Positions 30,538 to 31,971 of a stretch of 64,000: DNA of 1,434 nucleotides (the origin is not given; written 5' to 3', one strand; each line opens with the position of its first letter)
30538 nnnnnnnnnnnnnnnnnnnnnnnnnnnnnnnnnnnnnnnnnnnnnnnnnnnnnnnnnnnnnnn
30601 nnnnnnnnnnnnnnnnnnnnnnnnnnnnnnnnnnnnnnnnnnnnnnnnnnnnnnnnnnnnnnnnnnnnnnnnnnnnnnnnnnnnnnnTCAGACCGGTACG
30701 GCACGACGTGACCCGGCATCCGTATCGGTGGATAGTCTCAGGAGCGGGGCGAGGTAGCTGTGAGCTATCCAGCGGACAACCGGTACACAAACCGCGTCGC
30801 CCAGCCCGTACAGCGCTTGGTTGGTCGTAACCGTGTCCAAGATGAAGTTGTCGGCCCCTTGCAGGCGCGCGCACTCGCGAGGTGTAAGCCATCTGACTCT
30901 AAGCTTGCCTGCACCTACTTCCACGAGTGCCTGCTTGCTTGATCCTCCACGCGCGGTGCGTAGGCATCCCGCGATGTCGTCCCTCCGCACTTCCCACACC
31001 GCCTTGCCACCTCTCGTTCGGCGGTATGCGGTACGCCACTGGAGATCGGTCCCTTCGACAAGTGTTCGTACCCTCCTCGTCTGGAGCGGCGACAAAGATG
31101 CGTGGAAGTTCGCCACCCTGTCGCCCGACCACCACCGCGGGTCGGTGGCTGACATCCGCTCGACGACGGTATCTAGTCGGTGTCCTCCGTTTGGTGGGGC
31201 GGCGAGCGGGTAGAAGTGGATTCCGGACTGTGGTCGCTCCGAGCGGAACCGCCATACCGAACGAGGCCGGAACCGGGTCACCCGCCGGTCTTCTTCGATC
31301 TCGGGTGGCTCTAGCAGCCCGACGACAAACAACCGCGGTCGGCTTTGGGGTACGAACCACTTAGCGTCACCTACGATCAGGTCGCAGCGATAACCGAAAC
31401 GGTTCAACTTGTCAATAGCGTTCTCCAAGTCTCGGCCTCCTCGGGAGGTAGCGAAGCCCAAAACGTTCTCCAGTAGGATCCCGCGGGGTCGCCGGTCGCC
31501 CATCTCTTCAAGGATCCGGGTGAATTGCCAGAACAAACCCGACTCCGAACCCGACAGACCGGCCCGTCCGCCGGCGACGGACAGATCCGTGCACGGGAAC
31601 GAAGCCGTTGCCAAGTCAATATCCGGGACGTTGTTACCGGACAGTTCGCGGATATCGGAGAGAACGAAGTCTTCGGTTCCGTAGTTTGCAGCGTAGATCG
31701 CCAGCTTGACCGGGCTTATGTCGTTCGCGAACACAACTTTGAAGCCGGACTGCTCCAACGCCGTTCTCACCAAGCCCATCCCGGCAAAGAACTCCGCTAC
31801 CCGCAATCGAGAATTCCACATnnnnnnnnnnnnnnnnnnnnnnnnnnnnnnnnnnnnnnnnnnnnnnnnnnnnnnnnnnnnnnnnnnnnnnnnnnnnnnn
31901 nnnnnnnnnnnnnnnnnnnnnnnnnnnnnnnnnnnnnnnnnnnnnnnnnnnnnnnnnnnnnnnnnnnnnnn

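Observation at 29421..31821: vsr + GIY-YIG endonuclease + C5-methyltransferase island whose endonuclease is split in frame by a 114-bp MITE insertion at a CTAG site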

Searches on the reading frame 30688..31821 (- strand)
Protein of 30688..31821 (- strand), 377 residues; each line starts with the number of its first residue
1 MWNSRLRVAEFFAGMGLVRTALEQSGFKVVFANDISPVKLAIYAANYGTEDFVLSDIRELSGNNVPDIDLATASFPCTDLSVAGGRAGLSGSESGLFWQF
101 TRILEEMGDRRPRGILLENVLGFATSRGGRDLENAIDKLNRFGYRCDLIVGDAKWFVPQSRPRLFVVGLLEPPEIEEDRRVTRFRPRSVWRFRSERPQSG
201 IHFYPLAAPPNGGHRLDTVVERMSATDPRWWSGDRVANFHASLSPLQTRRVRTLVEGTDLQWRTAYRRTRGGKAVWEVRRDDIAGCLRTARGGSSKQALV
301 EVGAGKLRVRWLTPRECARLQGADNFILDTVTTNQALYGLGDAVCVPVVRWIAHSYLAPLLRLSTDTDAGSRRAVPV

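Call 5: search_protein_families(library=pfam, proteins=[window:30688-31821:-], max_evalue=1)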
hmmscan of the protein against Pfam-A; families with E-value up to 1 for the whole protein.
window:30688-31821:- (377 aa): 2 families
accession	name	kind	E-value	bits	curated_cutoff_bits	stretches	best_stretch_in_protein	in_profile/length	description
PF00145.23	DNA_methylase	-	2.2e-48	165.8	22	1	7-355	2-321/324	C-5 cytosine-specific DNA methylase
PF02005.22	TRM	-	0.3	10.7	27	1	4-46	49-93/376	N2,N2-dimethylguanosine tRNA methyltransferase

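Call 13: search_protein_families(library=ncbifam, proteins=[window:30688-31821:-], max_evalue=1)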
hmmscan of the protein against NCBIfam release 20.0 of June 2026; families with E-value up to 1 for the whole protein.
window:30688-31821:- (377 aa): 3 families
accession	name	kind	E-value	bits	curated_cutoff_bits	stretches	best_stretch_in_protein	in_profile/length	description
TIGR00675.1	dcm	superfamily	2e-48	165.8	100.65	1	8-354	1-327/329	DNA (cytosine-5-)-methyltransferase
NF007772.0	PRK10458.1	subfamily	1e-13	50.7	710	2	5-177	88-294/472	DNA cytosine methylase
TIGR02072.1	BioC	equivalog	0.0036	17.1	184.95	1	6-73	36-103/244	malonyl-ACP O-methyltransferase BioC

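Call 65: search_solved_structures(query=window:30688-31821:-, max_evalue=1e-10, show_alignments=0)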
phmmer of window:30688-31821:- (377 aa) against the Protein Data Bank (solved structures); distinct sequences matched with E-value up to 1e-10: 15.
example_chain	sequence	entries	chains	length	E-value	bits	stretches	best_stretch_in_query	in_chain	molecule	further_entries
1svu_A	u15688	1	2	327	2.6e-25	92.2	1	6-168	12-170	Modification methylase HhaI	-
10mh_A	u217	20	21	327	3.5e-25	91.8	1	6-168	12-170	PROTEIN (CYTOSINE-SPECIFIC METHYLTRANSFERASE HHAI) | HaeIII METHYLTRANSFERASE | Modification methylase HhaI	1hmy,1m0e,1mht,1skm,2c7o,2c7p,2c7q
1fjx_A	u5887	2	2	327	3.9e-25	91.6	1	6-168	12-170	HHAI DNA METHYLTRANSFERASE | MODIFICATION METHYLASE HHAI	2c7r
2uyh_A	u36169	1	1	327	6.5e-25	90.9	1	6-168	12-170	MODIFICATION METHYLASE HHAI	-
2zcj_A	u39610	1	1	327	9.2e-25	90.4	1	6-168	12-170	Modification methylase HhaI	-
2uz4_A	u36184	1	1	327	1.7e-24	89.5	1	6-168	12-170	MODIFICATION METHYLASE HHAI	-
2uyc_A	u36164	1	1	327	1.7e-24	89.5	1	6-168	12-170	MODIFICATION METHYLASE HHAI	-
2z6q_A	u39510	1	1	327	2.3e-24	89.1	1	6-168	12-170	Modification methylase HhaI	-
2z6u_A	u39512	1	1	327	2.4e-24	89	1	6-168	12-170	Modification methylase HhaI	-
2i9k_A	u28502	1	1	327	4.5e-24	88.1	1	6-168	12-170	Modification methylase HhaI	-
2z6a_A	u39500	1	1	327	6.3e-24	87.6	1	6-168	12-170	Modification methylase HhaI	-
1dct_A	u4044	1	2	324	1.9e-17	66.3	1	9-170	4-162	PROTEIN (MODIFICATION METHYLASE HAEIII)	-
3ubt_Y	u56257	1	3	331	3.9e-16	62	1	9-170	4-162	Modification methylase HaeIII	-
8c56_A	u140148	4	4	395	1.2e-14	57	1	45-169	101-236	Cytosine-specific methyltransferase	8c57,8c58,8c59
4dkj_A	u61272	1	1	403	1.3e-14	57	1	45-169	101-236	Cytosine-specific methyltransferase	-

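Call 68: search_protein_families(library=padloc, proteins=[window:30688-31821:-], max_evalue=0.01)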
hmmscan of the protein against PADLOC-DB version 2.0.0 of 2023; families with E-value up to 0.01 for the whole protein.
window:30688-31821:- (377 aa): 50 families (the best 25 are shown)
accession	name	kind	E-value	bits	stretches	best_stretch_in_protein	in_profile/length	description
PDLC03243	MTase_II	-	3e-127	422.7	1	6-363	9-366/377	Type II methyltransferase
PDLC00028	DruM2|DruM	-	4.8e-94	313.3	1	5-364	5-383/397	DNA cytosine methylase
PDLC03272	MTase_II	-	1.2e-49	167.6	1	3-360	72-390/407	Type II methyltransferase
PDLC03378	MTase_II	-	4.3e-38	129.5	1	6-360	3-330/344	Type II methyltransferase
PDLC02653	DrmMII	-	4.3e-35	119.2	2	6-176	5-180/333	DrmMII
PDLC00027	DruM2|DruM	-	5.5e-31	106.2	1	4-169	10-171/361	DNA cytosine methylase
PDLC03361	MTase_II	-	1.7e-28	97.7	2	5-170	86-283/455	Type II methyltransferase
PDLC03326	MTase_II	-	2.4e-27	94.2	1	8-169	7-175/412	Type II methyltransferase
PDLC03234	MTase_II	-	1.3e-26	91.7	1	5-176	4-181/375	Type II methyltransferase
PDLC00026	DruM2|DruM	-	1.4e-26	91.8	1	4-356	3-314/336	DNA cytosine methylase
PDLC03734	oMTase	-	8.2e-26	88.9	1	4-180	2-178/444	orphan methyltransferase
PDLC03324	MTase_II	-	1.1e-24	85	1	5-170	5-170/408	Type II methyltransferase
PDLC00031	DruM2|DruM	-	1.4e-23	81.6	1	4-169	10-171/361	DNA cytosine methylase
PDLC03217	MTase_II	-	1.4e-23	81.3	1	8-169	387-544/703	Type II methyltransferase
PDLC00033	DruM2|DruM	-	6.9e-23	79.5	1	5-171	21-192/368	DNA cytosine methylase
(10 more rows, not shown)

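Call 69: find_homologous_proteins(query=window:30688-31821:-, max_evalue=1e-40)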
Query window:30688-31821:- (377 aa): 7943 proteins with E <= 1e-40 among 8000 candidates; the best 120 are listed.
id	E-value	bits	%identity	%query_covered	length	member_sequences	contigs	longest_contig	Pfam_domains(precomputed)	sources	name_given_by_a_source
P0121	6.9e-188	642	76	100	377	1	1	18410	PF00145.24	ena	-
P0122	3.2e-187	640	76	100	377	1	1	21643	PF00145.24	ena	-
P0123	9.0e-186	635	75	100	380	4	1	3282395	PF00145.24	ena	-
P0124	1.7e-183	628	73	100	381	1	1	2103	PF00145.24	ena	-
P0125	3.5e-177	607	73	96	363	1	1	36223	PF00145.24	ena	-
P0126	4.9e-175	600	70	99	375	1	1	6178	PF00145.24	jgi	-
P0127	1.1e-170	586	69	99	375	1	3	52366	PF00145.24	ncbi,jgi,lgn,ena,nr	ncbi:MAG: DNA (cytosine-5-)-methyltransferase [bacterium]|nr:DNA (cytosine-5-)-methyltransferase [ba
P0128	7.9e-168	576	74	92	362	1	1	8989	PF00145.24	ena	-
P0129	2.5e-162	558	71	93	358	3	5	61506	PF00145.24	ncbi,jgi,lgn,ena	-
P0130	2.6e-161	555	68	99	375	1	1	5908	PF00145.24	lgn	-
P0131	4.2e-161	554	68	97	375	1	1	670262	PF00145.24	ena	-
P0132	7.3e-158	543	66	98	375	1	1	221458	PF00145.24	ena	-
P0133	7.8e-158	543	66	98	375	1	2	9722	PF00145.24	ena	-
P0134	1.3e-157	543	66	98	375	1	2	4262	PF00145.24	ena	-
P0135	1.6e-157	542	66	98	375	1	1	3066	PF00145.24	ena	-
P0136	5.6e-157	540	65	98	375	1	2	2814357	PF00145.24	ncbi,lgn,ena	-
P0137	8.3e-156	537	65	95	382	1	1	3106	PF00145.24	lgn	-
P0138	3.2e-155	535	64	95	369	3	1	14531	PF00145.24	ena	-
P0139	2.0e-154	532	65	94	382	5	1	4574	PF00145.24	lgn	-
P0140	1.6e-153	529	65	95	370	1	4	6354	PF00145.24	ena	-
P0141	8.1e-153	527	64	95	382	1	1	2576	PF00145.24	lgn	-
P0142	1.1e-152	526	65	95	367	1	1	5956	PF00145.24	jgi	jgi:DNA (cytosine-5)-methyltransferase 1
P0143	3.1e-152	525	65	96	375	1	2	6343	PF00145.24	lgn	-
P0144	3.7e-151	521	63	95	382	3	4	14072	PF00145.24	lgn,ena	-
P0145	9.2e-151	520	67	92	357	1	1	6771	PF00145.24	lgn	-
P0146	1.6e-150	519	63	95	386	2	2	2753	PF00145.24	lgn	-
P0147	1.9e-150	519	64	95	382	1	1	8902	PF00145.24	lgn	-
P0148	1.9e-150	519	64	96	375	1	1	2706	PF00145.24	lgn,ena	-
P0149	5.4e-150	517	62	96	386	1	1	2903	PF00145.24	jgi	jgi:DNA (cytosine-5)-methyltransferase 1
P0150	1.4e-148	513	71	86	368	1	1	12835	PF00145.24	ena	-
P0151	1.5e-148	513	65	96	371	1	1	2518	PF00145.24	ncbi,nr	ncbi:DNA (cytosine-5-)-methyltransferase [Candidatus Poribacteria bacterium]|nr:DNA (cytosine-5-)-me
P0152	5.3e-147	508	61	96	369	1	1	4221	PF00145.24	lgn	-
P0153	5.0e-146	504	66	92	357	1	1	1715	PF00145.24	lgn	-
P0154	8.9e-145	500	90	65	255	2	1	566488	PF00145.24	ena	-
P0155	3.4e-143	495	60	95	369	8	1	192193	PF00145.24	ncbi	-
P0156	3.1e-141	489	62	95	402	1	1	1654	PF00145.24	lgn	-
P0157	2.8e-139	482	62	95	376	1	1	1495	PF00145.24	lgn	-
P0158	1.2e-138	480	59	95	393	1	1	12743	PF00145.24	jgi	jgi:DNA (cytosine-5)-methyltransferase 1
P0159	2.8e-137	476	59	94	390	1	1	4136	PF00145.24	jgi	jgi:DNA (cytosine-5)-methyltransferase 1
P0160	5.4e-137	475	59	96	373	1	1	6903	PF00145.24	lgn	-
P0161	2.2e-136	473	59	95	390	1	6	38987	PF00145.24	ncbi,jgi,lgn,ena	-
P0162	5.0e-136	472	58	95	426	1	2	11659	PF00145.24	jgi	jgi:DNA (cytosine-5)-methyltransferase 1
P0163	7.5e-136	471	59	96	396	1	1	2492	PF00145.24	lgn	-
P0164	8.2e-136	471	58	97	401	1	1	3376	PF00145.24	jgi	-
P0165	1.4e-135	470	59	94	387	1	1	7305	PF00145.24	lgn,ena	-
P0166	2.4e-135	469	60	95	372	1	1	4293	PF00145.24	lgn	-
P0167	3.2e-135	469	60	94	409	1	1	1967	PF00145.24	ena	-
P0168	4.7e-135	468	59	95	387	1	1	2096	PF00145.24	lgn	-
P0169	5.7e-135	468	59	94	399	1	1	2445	PF00145.24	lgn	-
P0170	1.1e-134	467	59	95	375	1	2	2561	PF00145.24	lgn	-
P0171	1.3e-134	467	58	99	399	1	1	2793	PF00145.24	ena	-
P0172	3.5e-134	465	59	94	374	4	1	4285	PF00145.24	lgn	-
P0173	5.0e-134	465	60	94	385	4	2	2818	PF00145.24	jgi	-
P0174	6.7e-134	464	58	94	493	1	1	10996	PF00145.24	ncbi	-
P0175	7.4e-134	464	58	98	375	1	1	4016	PF00145.24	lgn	-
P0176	9.1e-134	464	60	94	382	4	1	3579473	PF00145.24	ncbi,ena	-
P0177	1.2e-133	464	56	100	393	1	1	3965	PF00145.24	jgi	jgi:DNA (cytosine-5)-methyltransferase 1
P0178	1.4e-133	463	58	96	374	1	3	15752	PF00145.24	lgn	-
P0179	2.1e-133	463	59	96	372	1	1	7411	PF00145.24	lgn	-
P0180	2.8e-133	462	57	100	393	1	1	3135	PF00145.24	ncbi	-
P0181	2.9e-133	462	60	95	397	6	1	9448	PF00145.24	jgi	-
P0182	3.3e-133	462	58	94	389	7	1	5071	PF00145.24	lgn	-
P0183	4.2e-133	462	60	94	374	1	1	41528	PF00145.24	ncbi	-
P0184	5.8e-133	461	60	95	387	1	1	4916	PF00145.24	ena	-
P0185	8.4e-133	461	59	94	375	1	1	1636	PF00145.24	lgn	-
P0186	8.5e-133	461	60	95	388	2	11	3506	PF00145.24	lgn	-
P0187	1.5e-132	460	59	95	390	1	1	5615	PF00145.24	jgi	jgi:DNA (cytosine-5)-methyltransferase 1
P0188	2.5e-132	459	59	94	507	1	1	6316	PF00145.24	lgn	-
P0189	2.6e-132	459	57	96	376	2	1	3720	PF00145.24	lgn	-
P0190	2.6e-132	459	58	94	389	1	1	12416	PF00145.24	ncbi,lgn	-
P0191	3.6e-132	459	59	94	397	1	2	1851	PF00145.24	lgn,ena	-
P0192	4.2e-132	459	56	97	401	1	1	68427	PF00145.24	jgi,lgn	-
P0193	4.4e-132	459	59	95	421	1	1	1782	PF00145.24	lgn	-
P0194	4.6e-132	458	59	94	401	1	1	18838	PF00145.24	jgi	jgi:DNA (cytosine-5)-methyltransferase 1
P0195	4.9e-132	458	59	94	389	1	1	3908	PF00145.24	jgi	-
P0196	6.0e-132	458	59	97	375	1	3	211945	PF00145.24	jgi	jgi:DNA (cytosine-5)-methyltransferase 1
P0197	6.5e-132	458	57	97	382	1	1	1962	PF00145.24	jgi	jgi:DNA (cytosine-5)-methyltransferase 1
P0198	7.0e-132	458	57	94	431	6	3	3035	PF00145.24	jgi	jgi:DNA (cytosine-5)-methyltransferase 1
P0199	7.4e-132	458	56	96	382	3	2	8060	PF00145.24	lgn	-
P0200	9.2e-132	457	56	99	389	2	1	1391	PF00145.24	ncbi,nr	ncbi:MAG: DNA cytosine methyltransferase [Coriobacteriia bacterium]|nr:DNA cytosine methyltransferas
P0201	1.2e-131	457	57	97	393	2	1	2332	PF00145.24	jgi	jgi:DNA (cytosine-5)-methyltransferase 1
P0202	1.3e-131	457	60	94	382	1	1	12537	PF00145.24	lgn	-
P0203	1.4e-131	457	58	95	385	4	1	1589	PF00145.24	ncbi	-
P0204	1.7e-131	457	58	95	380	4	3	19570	PF00145.24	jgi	jgi:DNA (cytosine-5)-methyltransferase 1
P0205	2.5e-131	456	59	94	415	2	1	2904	PF00145.24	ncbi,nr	ncbi:MAG: DNA cytosine methyltransferase [Gemmatimonadetes bacterium]|nr:DNA cytosine methyltransfer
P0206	2.7e-131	456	58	97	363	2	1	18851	PF00145.24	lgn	-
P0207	3.1e-131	456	57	95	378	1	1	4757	PF00145.24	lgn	-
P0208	3.8e-131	455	58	95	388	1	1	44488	PF00145.24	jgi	jgi:DNA (cytosine-5)-methyltransferase 1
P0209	3.9e-131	455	59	95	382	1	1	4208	PF00145.24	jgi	jgi:DNA (cytosine-5)-methyltransferase 1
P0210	4.1e-131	455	57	96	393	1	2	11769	PF00145.24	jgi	-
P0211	4.1e-131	455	58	94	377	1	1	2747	PF00145.24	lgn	-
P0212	4.9e-131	455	56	99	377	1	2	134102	PF00145.24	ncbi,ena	-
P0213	4.9e-131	455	58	95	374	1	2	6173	PF00145.24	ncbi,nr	ncbi:MAG: DNA cytosine methyltransferase [Actinomycetota bacterium]|nr:DNA cytosine methyltransferas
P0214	5.5e-131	455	59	94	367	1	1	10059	PF00145.24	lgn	-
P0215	5.7e-131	455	57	97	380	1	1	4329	PF00145.24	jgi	jgi:DNA (cytosine-5)-methyltransferase 1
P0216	7.5e-131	454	58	97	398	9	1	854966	PF00145.24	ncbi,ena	-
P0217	8.3e-131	454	58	94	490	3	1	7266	PF04480.19,PF00145.24,PF03852.22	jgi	jgi:DNA (cytosine-5)-methyltransferase 1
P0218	9.1e-131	454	59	95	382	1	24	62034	PF00145.24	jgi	jgi:DNA (cytosine-5)-methyltransferase 1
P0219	9.6e-131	454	58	98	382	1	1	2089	PF00145.24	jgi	jgi:DNA (cytosine-5)-methyltransferase 1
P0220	1.2e-130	454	57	97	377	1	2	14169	PF00145.24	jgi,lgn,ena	-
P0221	1.2e-130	454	57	95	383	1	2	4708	PF00145.24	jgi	jgi:DNA (cytosine-5)-methyltransferase 1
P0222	1.2e-130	454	56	99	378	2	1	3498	PF00145.24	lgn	-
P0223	1.2e-130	454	57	95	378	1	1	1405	PF00145.24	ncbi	-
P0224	1.3e-130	454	57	97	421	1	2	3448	PF00145.24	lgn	-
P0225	1.7e-130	453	57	96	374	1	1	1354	PF00145.24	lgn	-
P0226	2.3e-130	453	58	98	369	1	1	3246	PF00145.24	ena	-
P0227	2.8e-130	453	59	94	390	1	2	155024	PF00145.24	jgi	jgi:DNA (cytosine-5)-methyltransferase 1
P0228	2.8e-130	453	56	98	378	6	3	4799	PF00145.24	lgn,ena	-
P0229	2.9e-130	453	57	94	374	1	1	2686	PF00145.24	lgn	-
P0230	3.0e-130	453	55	98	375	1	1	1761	PF00145.24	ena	-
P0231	3.3e-130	452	57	97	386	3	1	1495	PF00145.24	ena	-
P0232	3.7e-130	452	56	97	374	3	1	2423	PF00145.24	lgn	-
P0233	3.7e-130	452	59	95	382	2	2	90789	PF00145.24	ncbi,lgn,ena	-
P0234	5.8e-130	452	56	95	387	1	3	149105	PF00145.24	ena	-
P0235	5.8e-130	452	58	95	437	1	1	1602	PF00145.24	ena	-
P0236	6.7e-130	451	58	94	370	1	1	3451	PF00145.24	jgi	jgi:DNA (cytosine-5)-methyltransferase 1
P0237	8.5e-130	451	58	97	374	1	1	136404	PF00145.24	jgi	jgi:DNA (cytosine-5)-methyltransferase 1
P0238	1.0e-129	451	58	94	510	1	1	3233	PF04480.19,PF00145.24,PF03852.22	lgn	-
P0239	1.3e-129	450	58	96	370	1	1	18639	PF00145.24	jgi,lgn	jgi:DNA (cytosine-5)-methyltransferase 1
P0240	1.4e-129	450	57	96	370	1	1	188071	PF00145.24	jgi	jgi:DNA (cytosine-5)-methyltransferase 1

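Call 70: find_encoding_contigs(protein=P0154, flank=6000, max_places=2)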
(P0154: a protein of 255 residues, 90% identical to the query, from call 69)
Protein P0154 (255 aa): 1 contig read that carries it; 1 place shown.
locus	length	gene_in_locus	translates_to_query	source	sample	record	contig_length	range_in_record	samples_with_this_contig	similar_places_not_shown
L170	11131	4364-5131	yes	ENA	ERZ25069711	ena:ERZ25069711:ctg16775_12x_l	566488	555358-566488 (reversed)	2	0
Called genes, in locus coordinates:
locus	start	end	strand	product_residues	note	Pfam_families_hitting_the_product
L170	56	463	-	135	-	PF01326:PPDK_N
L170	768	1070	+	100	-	-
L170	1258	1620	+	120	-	PF02585:PIG-L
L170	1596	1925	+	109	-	-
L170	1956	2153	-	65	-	-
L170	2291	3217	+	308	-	PF13660:DUF4147, PF05161:MOFRL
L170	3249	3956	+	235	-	PF00106:adh_short, PF13561:adh_short_C2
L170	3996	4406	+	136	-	PF00145:DNA_methylase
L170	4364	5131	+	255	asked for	PF00145:DNA_methylase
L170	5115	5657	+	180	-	PF01541:GIY-YIG (weak)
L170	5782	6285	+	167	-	PF03852:Vsr, PF18741:MTES_1575 (faint)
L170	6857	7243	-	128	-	PF01850:PIN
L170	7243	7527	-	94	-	PF04014:MazE_antitoxin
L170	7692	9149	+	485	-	PF01425:Amidase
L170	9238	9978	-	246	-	PF00106:adh_short, PF08659:KR, PF13561:adh_short_C2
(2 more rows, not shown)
